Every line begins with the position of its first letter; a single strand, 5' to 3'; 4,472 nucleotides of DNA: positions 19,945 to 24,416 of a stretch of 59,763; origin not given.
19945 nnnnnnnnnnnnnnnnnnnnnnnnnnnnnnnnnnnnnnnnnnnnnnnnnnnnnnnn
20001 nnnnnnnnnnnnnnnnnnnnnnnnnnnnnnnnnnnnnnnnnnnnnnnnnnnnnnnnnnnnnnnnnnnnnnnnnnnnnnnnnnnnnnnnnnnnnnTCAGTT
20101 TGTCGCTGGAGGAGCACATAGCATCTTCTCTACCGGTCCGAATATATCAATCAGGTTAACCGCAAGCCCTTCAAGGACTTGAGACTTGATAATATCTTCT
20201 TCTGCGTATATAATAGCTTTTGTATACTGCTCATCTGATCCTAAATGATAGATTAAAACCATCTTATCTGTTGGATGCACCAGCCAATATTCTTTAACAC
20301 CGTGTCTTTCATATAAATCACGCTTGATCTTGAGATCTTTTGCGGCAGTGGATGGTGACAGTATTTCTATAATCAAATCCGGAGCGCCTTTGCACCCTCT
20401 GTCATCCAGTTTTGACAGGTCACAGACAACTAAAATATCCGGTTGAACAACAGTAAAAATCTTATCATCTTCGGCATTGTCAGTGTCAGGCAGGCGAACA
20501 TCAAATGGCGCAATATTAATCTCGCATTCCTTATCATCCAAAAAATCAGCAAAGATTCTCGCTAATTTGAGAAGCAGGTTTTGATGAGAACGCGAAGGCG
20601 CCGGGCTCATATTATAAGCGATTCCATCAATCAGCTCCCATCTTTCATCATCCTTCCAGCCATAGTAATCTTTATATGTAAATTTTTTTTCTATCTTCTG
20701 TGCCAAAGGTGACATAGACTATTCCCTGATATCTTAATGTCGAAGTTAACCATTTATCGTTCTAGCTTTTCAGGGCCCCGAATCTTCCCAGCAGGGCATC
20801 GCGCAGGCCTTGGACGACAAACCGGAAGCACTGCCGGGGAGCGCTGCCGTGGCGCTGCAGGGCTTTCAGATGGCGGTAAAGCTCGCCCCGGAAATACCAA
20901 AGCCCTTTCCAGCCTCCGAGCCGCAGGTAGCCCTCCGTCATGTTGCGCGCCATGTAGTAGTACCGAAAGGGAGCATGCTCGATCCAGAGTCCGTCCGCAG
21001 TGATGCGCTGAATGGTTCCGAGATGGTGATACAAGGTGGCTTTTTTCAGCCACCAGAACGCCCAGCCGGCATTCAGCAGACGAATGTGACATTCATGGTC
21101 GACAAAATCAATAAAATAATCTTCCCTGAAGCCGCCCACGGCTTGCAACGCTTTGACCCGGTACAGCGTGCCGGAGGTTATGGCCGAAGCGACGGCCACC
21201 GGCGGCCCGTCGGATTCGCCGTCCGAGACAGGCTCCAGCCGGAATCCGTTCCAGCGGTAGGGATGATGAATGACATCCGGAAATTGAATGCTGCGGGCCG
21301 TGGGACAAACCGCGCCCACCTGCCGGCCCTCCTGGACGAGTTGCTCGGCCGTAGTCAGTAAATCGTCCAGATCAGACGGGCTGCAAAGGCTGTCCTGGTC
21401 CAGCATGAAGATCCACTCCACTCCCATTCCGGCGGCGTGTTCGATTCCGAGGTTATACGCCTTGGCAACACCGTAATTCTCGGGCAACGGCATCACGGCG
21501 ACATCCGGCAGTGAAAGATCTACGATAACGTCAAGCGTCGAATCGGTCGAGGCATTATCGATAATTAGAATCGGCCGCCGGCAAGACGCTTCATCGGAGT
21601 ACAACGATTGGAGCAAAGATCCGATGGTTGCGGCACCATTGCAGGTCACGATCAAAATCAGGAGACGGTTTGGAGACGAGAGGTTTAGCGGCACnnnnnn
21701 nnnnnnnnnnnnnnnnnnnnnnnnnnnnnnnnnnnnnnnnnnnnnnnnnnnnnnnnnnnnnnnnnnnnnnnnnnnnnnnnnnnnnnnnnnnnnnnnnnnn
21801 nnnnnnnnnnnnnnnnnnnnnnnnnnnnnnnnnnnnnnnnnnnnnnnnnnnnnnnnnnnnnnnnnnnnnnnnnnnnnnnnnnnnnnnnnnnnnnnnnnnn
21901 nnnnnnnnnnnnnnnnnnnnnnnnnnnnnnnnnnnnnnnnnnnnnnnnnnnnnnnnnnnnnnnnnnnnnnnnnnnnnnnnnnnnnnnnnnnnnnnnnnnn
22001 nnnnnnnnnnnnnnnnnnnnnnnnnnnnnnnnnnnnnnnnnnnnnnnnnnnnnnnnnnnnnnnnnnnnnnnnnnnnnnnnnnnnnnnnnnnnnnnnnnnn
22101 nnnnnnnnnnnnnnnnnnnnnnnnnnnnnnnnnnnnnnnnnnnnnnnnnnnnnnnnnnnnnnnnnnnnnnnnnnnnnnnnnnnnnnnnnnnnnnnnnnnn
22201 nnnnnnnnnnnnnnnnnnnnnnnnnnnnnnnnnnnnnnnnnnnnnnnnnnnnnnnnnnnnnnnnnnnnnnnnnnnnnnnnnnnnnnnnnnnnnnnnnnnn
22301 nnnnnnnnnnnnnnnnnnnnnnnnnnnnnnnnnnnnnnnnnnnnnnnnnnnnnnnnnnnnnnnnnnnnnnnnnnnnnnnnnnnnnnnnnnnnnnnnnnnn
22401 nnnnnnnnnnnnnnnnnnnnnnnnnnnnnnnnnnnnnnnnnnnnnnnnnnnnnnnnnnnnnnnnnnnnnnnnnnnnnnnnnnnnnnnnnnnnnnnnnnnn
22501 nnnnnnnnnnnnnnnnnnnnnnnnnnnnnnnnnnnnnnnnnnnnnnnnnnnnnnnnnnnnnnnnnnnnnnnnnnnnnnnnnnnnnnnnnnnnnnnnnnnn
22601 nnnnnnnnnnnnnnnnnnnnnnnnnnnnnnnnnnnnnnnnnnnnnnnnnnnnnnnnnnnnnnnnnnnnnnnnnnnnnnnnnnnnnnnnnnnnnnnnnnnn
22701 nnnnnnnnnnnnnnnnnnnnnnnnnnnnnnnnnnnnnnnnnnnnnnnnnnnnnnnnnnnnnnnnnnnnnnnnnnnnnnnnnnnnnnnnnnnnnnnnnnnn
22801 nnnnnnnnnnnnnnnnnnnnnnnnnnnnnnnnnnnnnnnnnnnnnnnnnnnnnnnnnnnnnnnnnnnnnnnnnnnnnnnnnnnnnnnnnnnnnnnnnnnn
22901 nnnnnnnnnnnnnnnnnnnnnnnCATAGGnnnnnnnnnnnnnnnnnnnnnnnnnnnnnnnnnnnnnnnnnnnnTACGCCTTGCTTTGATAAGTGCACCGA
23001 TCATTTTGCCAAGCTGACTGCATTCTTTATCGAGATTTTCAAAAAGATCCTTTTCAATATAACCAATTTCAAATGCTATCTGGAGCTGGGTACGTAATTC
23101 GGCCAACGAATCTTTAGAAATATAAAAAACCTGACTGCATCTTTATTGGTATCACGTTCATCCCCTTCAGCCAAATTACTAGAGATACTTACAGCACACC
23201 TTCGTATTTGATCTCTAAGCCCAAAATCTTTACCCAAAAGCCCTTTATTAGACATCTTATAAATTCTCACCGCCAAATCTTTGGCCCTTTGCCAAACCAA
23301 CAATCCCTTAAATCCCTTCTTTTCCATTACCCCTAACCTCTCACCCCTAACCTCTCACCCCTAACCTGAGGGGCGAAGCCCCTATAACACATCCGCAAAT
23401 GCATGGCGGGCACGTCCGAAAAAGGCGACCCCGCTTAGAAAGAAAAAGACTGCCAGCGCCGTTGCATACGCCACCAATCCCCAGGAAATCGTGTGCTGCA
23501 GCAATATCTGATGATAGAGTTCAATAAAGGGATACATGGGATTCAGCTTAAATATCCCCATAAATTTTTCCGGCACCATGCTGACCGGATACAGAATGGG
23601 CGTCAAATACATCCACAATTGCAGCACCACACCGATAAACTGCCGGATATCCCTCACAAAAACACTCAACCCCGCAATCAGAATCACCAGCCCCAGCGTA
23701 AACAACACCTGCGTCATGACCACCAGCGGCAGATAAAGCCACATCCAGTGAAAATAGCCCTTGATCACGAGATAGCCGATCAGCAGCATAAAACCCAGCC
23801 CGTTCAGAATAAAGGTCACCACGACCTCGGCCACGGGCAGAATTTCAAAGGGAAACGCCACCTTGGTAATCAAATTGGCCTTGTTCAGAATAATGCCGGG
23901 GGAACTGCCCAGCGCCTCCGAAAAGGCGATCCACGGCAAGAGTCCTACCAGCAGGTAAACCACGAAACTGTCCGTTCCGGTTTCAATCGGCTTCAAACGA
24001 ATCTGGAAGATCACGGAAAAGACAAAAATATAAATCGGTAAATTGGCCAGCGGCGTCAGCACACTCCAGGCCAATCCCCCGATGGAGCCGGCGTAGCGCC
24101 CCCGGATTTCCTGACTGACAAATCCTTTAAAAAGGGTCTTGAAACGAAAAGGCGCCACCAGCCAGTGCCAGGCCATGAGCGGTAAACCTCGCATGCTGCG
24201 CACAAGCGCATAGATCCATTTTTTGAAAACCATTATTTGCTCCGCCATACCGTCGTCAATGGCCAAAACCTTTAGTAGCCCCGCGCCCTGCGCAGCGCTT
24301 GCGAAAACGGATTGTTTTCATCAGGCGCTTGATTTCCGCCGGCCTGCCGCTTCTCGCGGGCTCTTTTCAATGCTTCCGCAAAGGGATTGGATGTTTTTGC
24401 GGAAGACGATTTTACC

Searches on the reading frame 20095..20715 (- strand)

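Call 10: search_protein_families(library=pfam, proteins=[window:20095-20715:-], max_evalue=0.001)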
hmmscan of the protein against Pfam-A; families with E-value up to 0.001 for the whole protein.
window:20095-20715:- (206 aa): 1 family
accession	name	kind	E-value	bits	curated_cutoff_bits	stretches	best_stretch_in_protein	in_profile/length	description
PF05685.18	Uma2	-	4.2e-34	117.9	27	1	16-187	3-170/172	Putative restriction endonuclease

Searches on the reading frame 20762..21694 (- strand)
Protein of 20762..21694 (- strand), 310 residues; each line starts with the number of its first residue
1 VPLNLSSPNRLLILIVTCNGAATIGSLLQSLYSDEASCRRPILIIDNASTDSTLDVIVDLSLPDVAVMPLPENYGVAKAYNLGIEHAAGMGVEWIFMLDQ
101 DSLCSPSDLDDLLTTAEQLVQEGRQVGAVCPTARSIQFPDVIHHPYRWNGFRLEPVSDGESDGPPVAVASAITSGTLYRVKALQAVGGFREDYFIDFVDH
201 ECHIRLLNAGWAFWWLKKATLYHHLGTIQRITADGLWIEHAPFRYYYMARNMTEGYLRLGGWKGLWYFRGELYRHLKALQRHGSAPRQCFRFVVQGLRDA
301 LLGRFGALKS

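Call 10: search_protein_families(library=pfam, proteins=[window:20762-21694:-], max_evalue=0.001)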
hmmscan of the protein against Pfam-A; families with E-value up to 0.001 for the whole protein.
window:20762-21694:- (310 aa): 3 families
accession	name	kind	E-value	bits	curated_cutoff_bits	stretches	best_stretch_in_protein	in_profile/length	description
PF00535.33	Glycos_transf_2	-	7.4e-18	65.5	23.3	1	13-183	2-164/168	Glycosyl transferase family 2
PF13641.12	Glyco_tranf_2_3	-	1.3e-05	25.8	27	1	9-223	2-211/230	Glycosyltransferase like family 2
PF10111.15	Glyco_tranf_2_2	-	2e-05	24.6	27.3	1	41-117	31-107/276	Glycosyltransferase like family 2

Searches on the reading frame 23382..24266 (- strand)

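Call 10: search_protein_families(library=pfam, proteins=[window:23382-24266:-], max_evalue=0.001)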
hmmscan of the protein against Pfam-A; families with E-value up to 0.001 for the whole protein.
window:23382-24266:- (294 aa): 1 family
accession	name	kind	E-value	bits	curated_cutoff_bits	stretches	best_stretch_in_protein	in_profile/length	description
PF01061.29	ABC2_membrane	-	1.7e-14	54.3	26.9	1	46-255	3-210/211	ABC-2 type transporter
